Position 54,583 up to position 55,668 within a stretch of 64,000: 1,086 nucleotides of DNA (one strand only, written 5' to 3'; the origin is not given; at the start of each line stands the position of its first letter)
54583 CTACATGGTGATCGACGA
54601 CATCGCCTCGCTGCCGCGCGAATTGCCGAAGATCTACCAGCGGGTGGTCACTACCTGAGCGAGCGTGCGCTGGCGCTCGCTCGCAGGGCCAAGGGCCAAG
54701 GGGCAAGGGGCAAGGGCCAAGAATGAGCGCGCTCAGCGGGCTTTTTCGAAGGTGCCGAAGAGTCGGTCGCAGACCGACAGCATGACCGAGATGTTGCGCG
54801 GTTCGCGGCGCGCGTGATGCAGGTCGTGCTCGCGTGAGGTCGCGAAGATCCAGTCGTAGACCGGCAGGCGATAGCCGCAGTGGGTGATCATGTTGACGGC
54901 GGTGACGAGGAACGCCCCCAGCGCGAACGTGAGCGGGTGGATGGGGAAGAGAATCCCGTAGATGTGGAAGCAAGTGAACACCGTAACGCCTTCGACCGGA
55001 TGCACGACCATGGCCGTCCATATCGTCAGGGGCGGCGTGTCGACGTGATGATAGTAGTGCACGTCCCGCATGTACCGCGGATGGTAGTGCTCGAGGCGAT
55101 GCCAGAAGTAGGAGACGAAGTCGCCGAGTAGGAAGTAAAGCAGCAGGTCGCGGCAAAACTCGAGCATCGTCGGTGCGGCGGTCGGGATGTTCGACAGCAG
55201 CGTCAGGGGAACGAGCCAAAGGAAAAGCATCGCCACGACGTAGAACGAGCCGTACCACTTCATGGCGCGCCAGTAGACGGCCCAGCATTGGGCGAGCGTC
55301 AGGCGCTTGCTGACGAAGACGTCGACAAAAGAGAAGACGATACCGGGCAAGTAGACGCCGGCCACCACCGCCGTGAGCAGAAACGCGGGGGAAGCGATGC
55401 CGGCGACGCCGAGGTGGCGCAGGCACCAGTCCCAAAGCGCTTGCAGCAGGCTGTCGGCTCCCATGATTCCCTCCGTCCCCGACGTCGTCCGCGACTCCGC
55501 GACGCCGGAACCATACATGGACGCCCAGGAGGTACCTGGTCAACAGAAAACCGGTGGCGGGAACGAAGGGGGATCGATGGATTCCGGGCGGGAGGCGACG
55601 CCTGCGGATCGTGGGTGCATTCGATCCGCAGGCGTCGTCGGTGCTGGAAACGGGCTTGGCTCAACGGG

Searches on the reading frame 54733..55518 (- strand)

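Call 36: search_protein_families(library=pfam, proteins=[window:54733-55518:-])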
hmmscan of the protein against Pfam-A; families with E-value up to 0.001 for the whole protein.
window:54733-55518:- (261 aa): 1 family
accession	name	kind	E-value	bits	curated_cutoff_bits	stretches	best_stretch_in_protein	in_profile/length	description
PF04116.19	FA_hydroxylase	-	2.8e-23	83.2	31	1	126-256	2-132/132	Fatty acid hydroxylase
